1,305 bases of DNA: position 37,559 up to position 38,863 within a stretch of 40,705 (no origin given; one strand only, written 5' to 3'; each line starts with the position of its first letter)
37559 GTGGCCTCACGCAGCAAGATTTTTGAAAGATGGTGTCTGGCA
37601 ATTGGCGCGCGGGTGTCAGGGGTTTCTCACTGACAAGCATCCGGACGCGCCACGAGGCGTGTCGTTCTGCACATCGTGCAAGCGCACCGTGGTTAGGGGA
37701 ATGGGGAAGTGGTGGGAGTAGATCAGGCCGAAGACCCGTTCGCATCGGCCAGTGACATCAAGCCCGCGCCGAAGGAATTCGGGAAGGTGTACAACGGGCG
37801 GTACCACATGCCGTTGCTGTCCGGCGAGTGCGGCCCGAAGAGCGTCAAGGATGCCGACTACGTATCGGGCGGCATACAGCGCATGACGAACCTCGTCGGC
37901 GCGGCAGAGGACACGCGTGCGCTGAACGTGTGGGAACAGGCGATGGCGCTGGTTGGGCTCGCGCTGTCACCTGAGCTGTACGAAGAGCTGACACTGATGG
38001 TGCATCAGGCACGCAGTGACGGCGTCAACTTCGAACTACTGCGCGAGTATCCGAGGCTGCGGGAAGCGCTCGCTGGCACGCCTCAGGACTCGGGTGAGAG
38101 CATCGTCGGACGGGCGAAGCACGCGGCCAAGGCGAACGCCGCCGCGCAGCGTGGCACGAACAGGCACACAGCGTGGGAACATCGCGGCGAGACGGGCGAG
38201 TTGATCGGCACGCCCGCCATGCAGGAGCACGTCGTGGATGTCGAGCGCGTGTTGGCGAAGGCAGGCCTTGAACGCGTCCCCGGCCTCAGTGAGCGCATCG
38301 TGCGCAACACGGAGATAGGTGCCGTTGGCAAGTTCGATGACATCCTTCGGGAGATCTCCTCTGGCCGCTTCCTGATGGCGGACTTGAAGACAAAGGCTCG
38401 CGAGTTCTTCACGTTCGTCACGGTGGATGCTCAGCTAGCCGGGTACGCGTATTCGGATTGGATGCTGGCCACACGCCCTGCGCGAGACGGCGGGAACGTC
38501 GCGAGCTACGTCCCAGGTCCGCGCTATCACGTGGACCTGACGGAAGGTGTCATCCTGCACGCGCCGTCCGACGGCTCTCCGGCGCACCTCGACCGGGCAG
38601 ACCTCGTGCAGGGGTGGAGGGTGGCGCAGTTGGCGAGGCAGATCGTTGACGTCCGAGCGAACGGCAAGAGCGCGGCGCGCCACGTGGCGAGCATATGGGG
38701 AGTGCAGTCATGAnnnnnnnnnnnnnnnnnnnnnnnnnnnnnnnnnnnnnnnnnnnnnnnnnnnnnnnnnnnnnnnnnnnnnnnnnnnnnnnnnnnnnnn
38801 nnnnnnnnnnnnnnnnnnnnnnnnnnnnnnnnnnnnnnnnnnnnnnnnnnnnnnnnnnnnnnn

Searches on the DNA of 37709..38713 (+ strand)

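Call 23: search_rna_families(source=L001, start=7150, end=7980, threshold=evalue, max_evalue=10, show_alignments=6)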
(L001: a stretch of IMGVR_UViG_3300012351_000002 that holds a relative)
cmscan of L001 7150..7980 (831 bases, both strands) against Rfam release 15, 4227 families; matches with E-value up to 10: 10.
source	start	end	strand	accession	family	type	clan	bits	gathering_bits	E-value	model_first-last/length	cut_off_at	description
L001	7350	7413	-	RF04354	Plastid-ycf2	Cis-reg;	-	22.9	65.7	0.042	1-75/75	no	Plastid-ycf2 5UTR RNA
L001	7459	7547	+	RF01852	tRNA-Sec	Gene; tRNA;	CL00001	20.7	47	0.23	1-91/91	no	Selenocysteine transfer RNA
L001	7721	7763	+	RF01684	mascRNA-menRNA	Gene;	-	18.5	42.5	0.69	1-56/56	no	MALAT1-associated small cytoplasmic RNA/MEN beta RNA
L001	7701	7764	+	RF01852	tRNA-Sec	Gene; tRNA;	CL00001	17.8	47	1.3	1-91/91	no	Selenocysteine transfer RNA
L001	7365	7411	+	RF01684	mascRNA-menRNA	Gene;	-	17.3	42.5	1.4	1-56/56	no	MALAT1-associated small cytoplasmic RNA/MEN beta RNA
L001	7251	7332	+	RF01852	tRNA-Sec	Gene; tRNA;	CL00001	15.6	47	4.7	1-91/91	no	Selenocysteine transfer RNA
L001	7859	7930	-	RF03916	MIR400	Gene; miRNA;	-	14.8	83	9.1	1-103/103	no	MIR400 microRNA precursor family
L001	7441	7543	+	RF02828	Scr3920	Gene; sRNA;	-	13.2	88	7.9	1-125/125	no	Streptomyces RNA 3920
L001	7289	7314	+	RF01381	HIV-1_SL3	Cis-reg;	-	13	33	8.8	1-23/23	no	HIV-1 stem-loop 3 Psi packaging signal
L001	7522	7580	-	RF02673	scr4677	Gene; sRNA;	-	11.1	41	1.8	1-246/246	no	Streptomyces sRNA 4677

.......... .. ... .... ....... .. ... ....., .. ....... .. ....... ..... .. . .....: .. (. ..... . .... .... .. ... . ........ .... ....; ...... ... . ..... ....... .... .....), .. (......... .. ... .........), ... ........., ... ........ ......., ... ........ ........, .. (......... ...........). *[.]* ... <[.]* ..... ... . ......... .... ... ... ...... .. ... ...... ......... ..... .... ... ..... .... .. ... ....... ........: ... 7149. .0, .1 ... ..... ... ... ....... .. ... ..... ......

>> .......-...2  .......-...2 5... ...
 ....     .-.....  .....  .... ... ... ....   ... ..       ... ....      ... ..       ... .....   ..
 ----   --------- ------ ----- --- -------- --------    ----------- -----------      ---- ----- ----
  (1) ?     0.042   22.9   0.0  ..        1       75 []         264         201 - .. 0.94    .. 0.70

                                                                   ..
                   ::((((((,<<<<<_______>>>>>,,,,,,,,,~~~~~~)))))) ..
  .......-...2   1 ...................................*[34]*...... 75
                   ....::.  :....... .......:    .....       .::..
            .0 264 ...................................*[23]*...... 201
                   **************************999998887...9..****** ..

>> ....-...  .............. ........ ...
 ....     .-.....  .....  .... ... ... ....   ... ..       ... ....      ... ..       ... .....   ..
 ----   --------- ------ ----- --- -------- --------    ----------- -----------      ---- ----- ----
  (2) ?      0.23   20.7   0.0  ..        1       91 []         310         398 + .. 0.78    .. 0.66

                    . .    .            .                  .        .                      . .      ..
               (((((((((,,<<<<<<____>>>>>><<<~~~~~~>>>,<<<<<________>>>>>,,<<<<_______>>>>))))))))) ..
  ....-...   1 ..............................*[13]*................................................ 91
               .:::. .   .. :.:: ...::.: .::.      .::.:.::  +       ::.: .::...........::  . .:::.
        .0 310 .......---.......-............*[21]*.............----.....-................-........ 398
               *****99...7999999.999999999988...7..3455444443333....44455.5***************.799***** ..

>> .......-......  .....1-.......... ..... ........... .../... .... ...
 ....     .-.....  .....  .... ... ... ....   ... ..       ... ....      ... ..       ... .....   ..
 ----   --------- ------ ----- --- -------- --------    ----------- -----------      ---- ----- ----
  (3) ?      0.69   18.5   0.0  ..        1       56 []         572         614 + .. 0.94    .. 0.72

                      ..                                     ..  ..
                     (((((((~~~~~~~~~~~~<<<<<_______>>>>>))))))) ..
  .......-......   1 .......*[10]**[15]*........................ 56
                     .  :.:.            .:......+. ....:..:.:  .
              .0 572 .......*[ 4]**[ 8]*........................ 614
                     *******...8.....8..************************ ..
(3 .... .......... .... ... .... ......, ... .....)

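Call 34: search_rna_families(sources=[L004, L006, L007, L008, L009, L010], threshold=gathering)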
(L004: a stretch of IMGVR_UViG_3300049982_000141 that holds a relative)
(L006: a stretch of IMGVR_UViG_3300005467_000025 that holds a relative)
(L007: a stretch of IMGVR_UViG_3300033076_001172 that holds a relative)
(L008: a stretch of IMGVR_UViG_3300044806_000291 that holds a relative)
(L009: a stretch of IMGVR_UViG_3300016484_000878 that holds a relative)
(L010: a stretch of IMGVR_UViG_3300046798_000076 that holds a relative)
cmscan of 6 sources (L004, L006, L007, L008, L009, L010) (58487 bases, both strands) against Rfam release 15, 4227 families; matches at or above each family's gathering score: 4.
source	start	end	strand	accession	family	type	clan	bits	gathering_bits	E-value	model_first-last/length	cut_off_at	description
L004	6655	6724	+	RF00005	tRNA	Gene; tRNA;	CL00001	47.3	29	5.1e-07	1-71/71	no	tRNA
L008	4300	4382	+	RF00005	tRNA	Gene; tRNA;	CL00001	43.6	29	5.3e-06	1-71/71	no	tRNA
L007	3864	3936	+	RF00005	tRNA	Gene; tRNA;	CL00001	43.1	29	7.4e-06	1-71/71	no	tRNA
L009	4081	4185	+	RF00005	tRNA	Gene; tRNA;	CL00001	36.8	29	0.00039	1-71/71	no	tRNA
